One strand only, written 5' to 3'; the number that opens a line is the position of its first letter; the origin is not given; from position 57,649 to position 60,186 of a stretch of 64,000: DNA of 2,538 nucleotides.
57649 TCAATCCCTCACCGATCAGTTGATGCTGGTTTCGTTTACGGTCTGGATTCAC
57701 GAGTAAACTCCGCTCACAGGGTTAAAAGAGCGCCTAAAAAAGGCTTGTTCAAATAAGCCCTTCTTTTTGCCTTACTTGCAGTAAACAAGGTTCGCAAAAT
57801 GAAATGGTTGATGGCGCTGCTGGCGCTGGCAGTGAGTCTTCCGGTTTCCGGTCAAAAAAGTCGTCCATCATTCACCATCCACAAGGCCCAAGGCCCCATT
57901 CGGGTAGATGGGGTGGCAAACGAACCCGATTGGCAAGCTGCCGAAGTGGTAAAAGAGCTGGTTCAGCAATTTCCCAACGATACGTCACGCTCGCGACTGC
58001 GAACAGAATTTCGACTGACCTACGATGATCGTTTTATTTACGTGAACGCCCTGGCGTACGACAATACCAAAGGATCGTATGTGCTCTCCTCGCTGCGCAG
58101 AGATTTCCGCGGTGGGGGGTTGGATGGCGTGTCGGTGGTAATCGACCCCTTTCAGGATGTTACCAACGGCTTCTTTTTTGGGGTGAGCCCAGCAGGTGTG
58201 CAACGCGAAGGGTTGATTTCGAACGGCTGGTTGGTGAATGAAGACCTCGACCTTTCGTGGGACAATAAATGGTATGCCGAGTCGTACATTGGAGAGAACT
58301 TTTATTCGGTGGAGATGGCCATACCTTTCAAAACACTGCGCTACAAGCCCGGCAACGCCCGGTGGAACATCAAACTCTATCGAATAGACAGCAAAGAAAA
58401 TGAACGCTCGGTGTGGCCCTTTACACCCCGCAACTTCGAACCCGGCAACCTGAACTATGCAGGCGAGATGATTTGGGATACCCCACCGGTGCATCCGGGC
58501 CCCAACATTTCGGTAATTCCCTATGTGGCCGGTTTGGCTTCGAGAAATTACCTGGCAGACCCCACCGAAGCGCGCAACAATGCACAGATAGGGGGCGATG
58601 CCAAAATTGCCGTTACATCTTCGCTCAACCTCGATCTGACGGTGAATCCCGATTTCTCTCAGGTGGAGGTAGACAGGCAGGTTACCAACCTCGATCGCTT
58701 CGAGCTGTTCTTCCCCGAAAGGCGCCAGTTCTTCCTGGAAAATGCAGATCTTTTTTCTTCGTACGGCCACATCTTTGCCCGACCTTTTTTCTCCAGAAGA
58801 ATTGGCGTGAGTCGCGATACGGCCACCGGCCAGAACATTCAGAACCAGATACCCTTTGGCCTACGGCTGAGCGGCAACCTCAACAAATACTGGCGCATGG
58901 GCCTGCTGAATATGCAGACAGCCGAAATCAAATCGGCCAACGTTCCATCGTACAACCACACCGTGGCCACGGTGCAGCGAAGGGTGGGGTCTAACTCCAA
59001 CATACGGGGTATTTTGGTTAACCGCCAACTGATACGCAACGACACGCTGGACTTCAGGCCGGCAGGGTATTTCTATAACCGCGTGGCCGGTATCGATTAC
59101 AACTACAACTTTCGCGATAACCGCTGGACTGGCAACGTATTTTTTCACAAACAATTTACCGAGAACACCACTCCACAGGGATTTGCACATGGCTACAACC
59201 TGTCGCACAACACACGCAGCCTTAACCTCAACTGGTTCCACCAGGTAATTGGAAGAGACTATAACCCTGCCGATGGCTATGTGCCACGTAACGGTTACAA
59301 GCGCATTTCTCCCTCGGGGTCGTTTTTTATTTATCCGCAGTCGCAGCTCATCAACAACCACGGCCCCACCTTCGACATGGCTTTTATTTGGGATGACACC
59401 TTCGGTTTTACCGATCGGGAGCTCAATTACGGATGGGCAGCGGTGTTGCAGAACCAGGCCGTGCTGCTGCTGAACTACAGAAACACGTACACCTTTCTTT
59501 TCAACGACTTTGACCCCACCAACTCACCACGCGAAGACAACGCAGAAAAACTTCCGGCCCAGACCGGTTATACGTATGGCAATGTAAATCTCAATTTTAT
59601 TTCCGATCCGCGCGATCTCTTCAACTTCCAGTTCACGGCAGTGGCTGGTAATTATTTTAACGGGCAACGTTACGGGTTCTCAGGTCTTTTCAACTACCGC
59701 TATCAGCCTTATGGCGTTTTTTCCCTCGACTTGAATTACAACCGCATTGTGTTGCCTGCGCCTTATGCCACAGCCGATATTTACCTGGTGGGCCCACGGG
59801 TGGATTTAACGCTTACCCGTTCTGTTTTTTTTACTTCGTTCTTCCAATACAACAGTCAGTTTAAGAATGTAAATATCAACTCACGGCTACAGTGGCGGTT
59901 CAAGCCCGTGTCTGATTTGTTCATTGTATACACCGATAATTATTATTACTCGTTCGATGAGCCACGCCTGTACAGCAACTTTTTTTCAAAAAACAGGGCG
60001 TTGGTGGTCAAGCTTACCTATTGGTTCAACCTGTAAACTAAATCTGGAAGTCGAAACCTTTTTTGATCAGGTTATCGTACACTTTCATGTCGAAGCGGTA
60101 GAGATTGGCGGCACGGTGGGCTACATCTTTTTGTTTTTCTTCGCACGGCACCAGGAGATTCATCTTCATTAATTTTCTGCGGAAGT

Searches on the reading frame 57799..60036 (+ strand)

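Call 101: search_protein_families(library=pfam, proteins=[window:57799-60036:+], max_evalue=0.001)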
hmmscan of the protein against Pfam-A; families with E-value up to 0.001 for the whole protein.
window:57799-60036:+ (745 aa): 2 families
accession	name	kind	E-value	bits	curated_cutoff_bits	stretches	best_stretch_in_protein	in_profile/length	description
PF19313.5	DUF5916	-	7.2e-24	84.9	22.6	1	237-647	5-417/572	Domain of unknown function (DUF5916)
PF06452.16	CBM9_1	-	0.0004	20.8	23.4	0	36-202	1-156/185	Carbohydrate family 9 binding domain-like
